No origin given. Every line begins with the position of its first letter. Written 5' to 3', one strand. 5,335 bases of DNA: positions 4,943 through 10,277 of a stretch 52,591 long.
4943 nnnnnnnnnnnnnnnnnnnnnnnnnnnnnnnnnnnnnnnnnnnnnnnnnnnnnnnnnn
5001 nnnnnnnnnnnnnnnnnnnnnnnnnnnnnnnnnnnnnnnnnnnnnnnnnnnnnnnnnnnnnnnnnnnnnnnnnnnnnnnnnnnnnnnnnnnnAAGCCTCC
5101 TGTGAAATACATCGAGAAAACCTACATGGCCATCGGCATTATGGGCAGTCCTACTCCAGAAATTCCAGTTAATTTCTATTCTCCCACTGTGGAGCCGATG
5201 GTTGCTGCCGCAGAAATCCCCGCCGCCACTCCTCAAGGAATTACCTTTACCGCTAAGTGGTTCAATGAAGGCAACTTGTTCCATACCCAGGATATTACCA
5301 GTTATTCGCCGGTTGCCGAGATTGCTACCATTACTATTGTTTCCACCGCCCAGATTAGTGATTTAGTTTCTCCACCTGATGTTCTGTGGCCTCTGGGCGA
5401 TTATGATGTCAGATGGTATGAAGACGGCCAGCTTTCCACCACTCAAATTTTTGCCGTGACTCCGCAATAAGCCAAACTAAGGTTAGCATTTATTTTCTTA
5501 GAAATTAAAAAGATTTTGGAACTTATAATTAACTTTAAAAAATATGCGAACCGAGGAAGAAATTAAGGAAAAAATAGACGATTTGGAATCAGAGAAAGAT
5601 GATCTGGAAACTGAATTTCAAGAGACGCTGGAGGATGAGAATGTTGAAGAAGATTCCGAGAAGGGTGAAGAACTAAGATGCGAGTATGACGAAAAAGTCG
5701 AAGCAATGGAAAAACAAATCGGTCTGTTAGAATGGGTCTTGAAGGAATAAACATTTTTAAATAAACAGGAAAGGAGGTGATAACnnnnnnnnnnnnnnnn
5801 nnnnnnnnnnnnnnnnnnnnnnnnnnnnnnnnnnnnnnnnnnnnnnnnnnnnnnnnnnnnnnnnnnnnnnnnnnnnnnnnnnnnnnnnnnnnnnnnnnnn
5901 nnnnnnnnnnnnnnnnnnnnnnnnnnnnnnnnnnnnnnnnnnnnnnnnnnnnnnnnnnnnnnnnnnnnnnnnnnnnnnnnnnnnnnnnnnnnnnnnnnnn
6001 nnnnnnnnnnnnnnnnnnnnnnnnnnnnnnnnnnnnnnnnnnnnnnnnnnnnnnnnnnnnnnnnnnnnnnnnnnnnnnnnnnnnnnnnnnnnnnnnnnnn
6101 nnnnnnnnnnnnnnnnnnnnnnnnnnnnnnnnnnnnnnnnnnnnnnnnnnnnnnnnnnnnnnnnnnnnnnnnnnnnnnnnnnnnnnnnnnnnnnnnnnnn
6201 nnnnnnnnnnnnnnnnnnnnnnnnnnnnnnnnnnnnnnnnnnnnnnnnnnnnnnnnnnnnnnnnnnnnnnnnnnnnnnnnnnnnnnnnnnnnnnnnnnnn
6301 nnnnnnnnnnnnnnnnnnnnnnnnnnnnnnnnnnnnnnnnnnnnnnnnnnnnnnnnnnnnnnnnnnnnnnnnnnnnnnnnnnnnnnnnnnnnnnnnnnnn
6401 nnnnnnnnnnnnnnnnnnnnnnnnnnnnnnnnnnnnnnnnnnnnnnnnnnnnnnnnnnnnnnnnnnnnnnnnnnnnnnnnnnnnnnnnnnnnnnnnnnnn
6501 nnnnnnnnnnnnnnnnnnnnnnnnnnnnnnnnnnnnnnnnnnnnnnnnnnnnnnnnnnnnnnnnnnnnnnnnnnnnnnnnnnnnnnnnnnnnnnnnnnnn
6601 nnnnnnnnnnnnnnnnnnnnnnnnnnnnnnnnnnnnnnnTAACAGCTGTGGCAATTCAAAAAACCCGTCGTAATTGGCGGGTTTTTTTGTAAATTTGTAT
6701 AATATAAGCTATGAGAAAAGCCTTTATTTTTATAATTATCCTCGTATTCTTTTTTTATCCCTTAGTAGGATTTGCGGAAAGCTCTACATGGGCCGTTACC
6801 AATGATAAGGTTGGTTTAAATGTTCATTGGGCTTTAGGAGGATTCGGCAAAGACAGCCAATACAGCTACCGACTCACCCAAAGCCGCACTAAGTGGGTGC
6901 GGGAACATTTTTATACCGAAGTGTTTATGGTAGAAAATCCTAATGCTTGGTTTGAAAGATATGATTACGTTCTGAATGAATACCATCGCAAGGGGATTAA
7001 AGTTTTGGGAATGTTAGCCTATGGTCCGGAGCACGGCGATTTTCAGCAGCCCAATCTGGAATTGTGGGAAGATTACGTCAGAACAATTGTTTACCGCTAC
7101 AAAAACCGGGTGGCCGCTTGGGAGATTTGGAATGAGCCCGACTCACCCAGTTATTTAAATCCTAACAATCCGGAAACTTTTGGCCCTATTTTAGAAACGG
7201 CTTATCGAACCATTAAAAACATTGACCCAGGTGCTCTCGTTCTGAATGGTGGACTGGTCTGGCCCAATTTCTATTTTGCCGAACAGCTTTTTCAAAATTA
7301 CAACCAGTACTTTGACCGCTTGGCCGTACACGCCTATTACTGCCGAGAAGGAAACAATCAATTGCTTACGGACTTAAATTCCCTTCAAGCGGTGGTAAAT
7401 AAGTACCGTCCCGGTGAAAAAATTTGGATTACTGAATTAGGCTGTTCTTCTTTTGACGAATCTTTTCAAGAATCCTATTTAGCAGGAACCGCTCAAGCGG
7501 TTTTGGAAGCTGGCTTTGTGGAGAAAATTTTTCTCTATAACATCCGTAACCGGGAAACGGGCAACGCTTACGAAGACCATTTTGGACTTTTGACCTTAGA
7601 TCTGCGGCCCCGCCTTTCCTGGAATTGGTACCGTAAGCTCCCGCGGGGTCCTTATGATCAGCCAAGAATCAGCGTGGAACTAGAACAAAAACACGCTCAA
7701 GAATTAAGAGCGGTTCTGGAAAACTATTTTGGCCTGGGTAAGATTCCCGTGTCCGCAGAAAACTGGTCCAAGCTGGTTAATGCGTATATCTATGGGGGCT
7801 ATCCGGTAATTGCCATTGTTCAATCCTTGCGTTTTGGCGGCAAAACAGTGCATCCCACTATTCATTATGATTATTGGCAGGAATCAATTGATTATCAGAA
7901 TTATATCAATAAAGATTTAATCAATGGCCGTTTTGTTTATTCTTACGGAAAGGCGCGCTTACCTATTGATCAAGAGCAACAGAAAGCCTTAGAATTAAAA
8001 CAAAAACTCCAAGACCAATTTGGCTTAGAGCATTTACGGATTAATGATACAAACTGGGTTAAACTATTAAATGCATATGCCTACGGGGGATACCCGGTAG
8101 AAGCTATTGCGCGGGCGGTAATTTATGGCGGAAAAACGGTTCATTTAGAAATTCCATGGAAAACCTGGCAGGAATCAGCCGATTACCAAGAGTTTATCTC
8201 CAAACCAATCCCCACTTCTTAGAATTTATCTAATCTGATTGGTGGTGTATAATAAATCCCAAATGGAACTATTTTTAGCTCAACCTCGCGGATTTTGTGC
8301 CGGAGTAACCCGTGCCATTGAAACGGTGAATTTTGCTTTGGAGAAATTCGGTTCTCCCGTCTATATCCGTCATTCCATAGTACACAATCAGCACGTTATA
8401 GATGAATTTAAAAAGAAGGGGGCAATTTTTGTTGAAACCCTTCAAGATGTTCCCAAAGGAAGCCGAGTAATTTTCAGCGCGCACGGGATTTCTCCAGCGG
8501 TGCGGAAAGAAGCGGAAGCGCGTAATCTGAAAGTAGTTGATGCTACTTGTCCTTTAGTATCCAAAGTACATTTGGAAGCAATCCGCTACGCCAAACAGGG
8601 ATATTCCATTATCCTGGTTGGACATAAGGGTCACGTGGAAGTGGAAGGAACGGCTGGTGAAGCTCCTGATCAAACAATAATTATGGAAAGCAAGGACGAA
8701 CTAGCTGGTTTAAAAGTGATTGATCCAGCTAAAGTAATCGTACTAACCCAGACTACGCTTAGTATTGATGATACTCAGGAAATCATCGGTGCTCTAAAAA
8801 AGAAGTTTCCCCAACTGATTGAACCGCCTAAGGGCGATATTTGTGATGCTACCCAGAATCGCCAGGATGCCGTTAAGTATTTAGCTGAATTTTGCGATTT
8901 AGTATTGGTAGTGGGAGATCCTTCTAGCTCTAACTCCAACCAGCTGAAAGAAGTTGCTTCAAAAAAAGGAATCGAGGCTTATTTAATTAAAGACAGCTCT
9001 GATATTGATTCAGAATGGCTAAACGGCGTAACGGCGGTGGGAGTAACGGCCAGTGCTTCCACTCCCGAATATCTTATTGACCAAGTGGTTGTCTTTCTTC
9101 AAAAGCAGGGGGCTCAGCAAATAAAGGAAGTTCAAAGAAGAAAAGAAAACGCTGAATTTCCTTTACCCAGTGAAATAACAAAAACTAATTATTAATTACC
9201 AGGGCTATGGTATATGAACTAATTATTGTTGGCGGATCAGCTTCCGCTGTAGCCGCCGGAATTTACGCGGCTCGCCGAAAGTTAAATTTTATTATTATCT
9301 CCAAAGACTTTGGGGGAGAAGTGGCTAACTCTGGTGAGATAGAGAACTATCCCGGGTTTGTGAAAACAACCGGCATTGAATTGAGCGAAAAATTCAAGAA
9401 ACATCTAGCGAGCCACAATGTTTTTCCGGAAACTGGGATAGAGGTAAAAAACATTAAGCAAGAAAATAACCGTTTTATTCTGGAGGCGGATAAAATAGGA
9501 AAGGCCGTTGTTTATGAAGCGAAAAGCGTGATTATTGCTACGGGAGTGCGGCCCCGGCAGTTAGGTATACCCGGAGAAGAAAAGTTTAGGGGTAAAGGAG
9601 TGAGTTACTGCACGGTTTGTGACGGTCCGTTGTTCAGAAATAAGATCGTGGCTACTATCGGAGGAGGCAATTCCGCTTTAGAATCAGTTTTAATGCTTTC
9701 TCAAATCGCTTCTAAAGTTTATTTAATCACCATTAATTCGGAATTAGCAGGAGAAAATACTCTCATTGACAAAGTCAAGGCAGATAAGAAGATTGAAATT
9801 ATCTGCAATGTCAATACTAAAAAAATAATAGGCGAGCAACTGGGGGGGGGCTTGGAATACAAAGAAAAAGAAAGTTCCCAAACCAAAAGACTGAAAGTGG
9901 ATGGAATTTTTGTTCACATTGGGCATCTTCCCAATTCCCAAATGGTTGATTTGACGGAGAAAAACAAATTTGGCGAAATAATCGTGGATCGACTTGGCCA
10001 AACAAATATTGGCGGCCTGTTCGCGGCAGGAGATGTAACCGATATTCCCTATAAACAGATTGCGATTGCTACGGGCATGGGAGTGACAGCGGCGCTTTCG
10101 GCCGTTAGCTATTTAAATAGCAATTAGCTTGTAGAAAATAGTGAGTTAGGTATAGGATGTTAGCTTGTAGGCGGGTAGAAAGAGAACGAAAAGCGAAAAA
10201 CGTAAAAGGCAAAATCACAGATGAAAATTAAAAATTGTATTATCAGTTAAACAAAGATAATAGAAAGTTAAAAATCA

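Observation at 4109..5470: Zinc-ribbon / transmembrane / (Asn-X)n polar-zipper linker / discoidin-domain surface protein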

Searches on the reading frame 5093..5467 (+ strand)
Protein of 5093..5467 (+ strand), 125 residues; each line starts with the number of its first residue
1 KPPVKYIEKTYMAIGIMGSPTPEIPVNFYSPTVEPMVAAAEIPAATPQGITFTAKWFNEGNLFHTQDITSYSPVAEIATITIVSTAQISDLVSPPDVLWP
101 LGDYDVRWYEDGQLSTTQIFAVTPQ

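Call 33: search_protein_families(library=pfam, alignment_id=A2, max_evalue=1)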
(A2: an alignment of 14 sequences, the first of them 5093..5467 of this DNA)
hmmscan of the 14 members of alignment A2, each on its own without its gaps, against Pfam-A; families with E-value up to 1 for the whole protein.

A. member 1, window:5093-5467:+ (125 aa): 1 family
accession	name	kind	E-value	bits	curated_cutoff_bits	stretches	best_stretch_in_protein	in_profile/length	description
PF09926.15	DUF2158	-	0.16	12.2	22.3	0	103-122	28-47/50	Uncharacterized small protein (DUF2158)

B. families by the number of members that match (of 14 scanned): 2 families
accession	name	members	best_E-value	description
PF09926.15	DUF2158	3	0.016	Uncharacterized small protein (DUF2158)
PF14090.12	HTH_39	1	0.05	Winged helix-turn-helix domain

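Call 40: predict_structure(alignment_id=A2)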
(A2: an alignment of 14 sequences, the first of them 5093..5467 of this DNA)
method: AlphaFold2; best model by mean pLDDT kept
length: 125 residues; sequences in the alignment: 14
mean_pLDDT: 88.0   pTM: 0.83
mean pLDDT of the five models: 88.0, 87.9, 86.9, 85.7, 85.3
residues with pLDDT >= 90: 79; 70-90: 33; 50-70: 10; < 50: 3
segments of 3 or more residues with pLDDT < 50: none
pLDDT, mean of each block of 10 residues (from residue 1): 78 70 78 92 90 97 95 84 93 89 97 95 87
secondary structure, 60 per line:
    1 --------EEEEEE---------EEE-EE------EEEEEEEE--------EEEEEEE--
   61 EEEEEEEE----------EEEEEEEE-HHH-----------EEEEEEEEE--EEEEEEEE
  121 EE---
elements in order: E9-14 E24-26 E36-43 E52-58 E61-68 E79-86 E102-110 E113-122

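Call 45: search_protein_representatives(alignment_id=A2)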
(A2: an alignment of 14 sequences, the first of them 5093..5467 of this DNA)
Query: 14 sequences, 126 profile positions. Proteins with E-value up to 0.001 (for the whole library): 244; up to 1e-10: 33; up to 1e-30: 3. The best 150 are listed.
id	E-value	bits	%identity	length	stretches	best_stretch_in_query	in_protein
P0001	2.8e-51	189.1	-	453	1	1-126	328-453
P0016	1.7e-41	157.4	-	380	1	1-126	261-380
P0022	7.5e-36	139.2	-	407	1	1-126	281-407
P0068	3.0e-29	117.8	-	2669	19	43-92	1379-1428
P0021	3.2e-28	114.5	-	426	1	1-126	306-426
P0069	1.6e-20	89.6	-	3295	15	9-97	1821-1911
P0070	1.8e-20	89.5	-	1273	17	41-79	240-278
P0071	5.1e-18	81.6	-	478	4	68-126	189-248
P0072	1.3e-17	80.3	-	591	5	90-123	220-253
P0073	1.4e-15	73.7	-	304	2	4-124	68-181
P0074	4.6e-15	72.0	-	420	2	6-124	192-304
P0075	1.5e-14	70.4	-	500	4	6-124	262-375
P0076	3.3e-14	69.3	-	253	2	7-125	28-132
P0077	4.2e-14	68.9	-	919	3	34-124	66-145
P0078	6.5e-14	68.3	-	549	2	8-124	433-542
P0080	1.2e-13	67.4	-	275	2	8-118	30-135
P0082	5.4e-13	65.3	-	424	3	5-125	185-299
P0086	1.4e-11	60.7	-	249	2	8-123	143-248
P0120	2.2e-09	53.7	-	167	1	7-124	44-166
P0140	3.5e-08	49.8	-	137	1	8-123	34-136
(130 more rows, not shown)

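Call 46: search_protein_families(library=pfam, proteins=[P0073, P0074, P0075, P0076, P0078, P0080, P0082, P0086, P0120, P0140], max_evalue=0.01)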
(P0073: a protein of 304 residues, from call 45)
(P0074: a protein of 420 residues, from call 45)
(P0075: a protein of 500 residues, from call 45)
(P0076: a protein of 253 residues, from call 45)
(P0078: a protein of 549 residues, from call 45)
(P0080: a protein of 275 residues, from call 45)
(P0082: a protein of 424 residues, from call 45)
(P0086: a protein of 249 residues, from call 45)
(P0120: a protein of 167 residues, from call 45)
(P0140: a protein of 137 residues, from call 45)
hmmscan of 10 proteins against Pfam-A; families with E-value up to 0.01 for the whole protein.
P0073 (304 aa): 2 families
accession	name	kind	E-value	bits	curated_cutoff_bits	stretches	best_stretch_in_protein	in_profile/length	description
PF13954.11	PapC_N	-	9.1e-05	22.9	27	0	151-192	20-61/146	PapC N-terminal domain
PF03160.20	Calx-beta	-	0.00035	21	27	0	61-104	33-74/119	Calx-beta domain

P0074 (420 aa): 4 families
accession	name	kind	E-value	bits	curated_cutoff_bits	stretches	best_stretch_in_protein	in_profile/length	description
PF00226.36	DnaJ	-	1.8e-12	47.6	27.8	1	3-64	1-63/63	DnaJ domain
PF13954.11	PapC_N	-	0.00018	21.9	27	0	275-321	21-67/146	PapC N-terminal domain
PF22091.2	DUF6941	-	0.0015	19.3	27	0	251-303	71-124/125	Family of unknown function (DUF6941)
PF01835.25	MG2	-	0.0028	18.4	32.8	0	215-303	9-96/96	MG2 domain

P0075 (500 aa): 3 families
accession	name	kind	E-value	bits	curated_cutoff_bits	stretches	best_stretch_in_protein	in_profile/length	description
PF13954.11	PapC_N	-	9.6e-09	35.8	27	0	329-398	4-73/146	PapC N-terminal domain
PF12975.13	DUF3859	-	0.00022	21.5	24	0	98-140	82-123/123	Domain of unknown function (DUF3859)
PF22091.2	DUF6941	-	0.0094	16.7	27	0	235-257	103-125/125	Family of unknown function (DUF6941)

P0076 (253 aa): 1 family
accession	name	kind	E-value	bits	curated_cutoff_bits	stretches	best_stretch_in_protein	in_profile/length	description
PF22091.2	DUF6941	-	0.00052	20.8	27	0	181-245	53-124/125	Family of unknown function (DUF6941)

P0078 (549 aa): 7 families
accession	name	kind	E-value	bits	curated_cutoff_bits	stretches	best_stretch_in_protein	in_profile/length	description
PF24463.1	DUF7577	-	2.1e-06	27.7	28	1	169-191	4-26/27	Domain of unknown function (DUF7577)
PF13240.11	Zn_Ribbon_1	-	3.9e-06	26.9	25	1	170-191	2-23/23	zinc-ribbon domain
PF13248.11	Zn_ribbon_3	-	2.7e-05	23.9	27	1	169-191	4-26/26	zinc-ribbon domain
PF12773.13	DZR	-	0.00015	22.3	27.3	1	170-191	1-22/45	Double zinc ribbon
PF17032.10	Zn_ribbon_15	-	0.0012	20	28.9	1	164-188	49-73/73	zinc-ribbon family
PF13954.11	PapC_N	-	0.0028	18.1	27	0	385-421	19-55/146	PapC N-terminal domain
PF24460.1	DUF7575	-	0.0032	17.2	28.5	1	167-191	3-27/28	Domain of unknown function (DUF7575)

P0080 (275 aa): 1 family
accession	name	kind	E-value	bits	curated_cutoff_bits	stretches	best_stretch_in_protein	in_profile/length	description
PF13954.11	PapC_N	-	8.2e-08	32.8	27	1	106-152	15-62/146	PapC N-terminal domain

P0082 (424 aa): 8 families
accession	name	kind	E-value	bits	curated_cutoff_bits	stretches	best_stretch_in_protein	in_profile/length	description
PF13954.11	PapC_N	-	1.1e-07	32.3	27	0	260-310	11-62/146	PapC N-terminal domain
PF16967.11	TcfC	-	1.3e-05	25.1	29.4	0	377-413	23-54/68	E-set like domain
PF24695.1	PITM1-3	-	3.1e-05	24.6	27.7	0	373-419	47-93/98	PITM 1-3, beta-sandwich domain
PF01835.25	MG2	-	6.7e-05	23.6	32.8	0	336-418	10-89/96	MG2 domain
PF22091.2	DUF6941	-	8e-05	23.4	27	0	275-298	102-125/125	Family of unknown function (DUF6941)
PF20251.4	Big_14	-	0.0016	18.8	27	0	235-281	48-90/104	Bacterial Ig-like domain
PF20254.3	DMFA2_C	-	0.0038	17.1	27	0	265-303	48-86/374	N,N-dimethylformamidase beta subunit-like, C-terminal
PF10633.15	NPCBM_assoc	-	0.0047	17.5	24.4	0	381-412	45-76/78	NPCBM-associated, NEW3 domain of alpha-galactosidase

P0086 (249 aa): 2 families
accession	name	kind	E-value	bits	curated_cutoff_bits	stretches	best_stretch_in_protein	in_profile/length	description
PF13954.11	PapC_N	-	1e-05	25.9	27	0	101-134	21-54/146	PapC N-terminal domain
PF11141.13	DUF2914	-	2.4e-05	24.4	23.6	0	185-247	2-61/62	Protein of unknown function (DUF2914)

P0120 (167 aa): 0 families

P0140 (137 aa): 1 family
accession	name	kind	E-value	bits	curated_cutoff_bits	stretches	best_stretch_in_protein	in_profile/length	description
PF18911.6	PKD_4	-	0.0098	16.4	27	0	50-86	8-44/85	PKD domain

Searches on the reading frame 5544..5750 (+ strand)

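Call 22: search_protein_families(library=pfam, proteins=[window:5544-5750:+], max_evalue=0.001)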
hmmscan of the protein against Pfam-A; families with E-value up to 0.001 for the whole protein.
window:5544-5750:+ (68 aa): 1 family
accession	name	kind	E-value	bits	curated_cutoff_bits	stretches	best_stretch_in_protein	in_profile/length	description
PF25764.1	KIF21A_4th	-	0.00053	20.1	33.1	1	6-62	65-116/183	KIF21A-like domain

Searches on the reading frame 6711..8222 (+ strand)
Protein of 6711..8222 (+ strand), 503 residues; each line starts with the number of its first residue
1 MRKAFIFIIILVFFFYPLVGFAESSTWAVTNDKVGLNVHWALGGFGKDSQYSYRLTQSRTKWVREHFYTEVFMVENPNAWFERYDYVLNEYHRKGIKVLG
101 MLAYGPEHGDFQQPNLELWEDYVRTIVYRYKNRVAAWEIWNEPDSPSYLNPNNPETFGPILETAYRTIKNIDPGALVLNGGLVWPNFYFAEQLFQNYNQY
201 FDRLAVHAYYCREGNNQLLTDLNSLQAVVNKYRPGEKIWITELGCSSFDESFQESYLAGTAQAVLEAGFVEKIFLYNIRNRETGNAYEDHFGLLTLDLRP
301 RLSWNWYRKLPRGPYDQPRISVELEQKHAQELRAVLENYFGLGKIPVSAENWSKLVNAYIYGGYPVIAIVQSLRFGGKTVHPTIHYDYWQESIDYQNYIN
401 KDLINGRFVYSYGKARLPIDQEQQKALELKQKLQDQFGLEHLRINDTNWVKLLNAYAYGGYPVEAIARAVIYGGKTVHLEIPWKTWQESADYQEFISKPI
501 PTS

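Call 22: search_protein_families(library=pfam, proteins=[window:6711-8222:+], max_evalue=0.001)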
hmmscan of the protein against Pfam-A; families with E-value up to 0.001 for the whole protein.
window:6711-8222:+ (503 aa): 1 family
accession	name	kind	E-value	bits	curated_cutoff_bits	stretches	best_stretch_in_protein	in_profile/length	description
PF11790.14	Glyco_hydro_cc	-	1.5e-06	28.4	21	1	166-281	103-213/237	Glycosyl hydrolase catalytic core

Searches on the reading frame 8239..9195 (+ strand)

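Call 22: search_protein_families(library=pfam, proteins=[window:8239-9195:+], max_evalue=0.001)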
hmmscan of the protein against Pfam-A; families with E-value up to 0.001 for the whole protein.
window:8239-9195:+ (318 aa): 1 family
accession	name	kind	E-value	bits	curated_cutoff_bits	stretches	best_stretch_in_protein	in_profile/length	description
PF02401.23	LYTB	-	1.4e-96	323.4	24.5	1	12-287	2-266/267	LytB protein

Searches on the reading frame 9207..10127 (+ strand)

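Call 22: search_protein_families(library=pfam, proteins=[window:9207-10127:+], max_evalue=0.001)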
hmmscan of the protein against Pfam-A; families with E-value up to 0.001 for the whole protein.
window:9207-10127:+ (306 aa): 3 families
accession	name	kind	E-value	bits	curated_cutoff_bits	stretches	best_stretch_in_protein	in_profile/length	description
PF07992.20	Pyr_redox_2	-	9.3e-37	127.4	26.1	1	4-290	2-289/291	Pyridine nucleotide-disulphide oxidoreductase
PF13738.12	Pyr_redox_3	-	1.7e-16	60.8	30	1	64-275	88-305/305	Pyridine nucleotide-disulphide oxidoreductase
PF00070.33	Pyr_redox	-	8.8e-07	29.8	22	1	148-212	2-71/82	Pyridine nucleotide-disulphide oxidoreductase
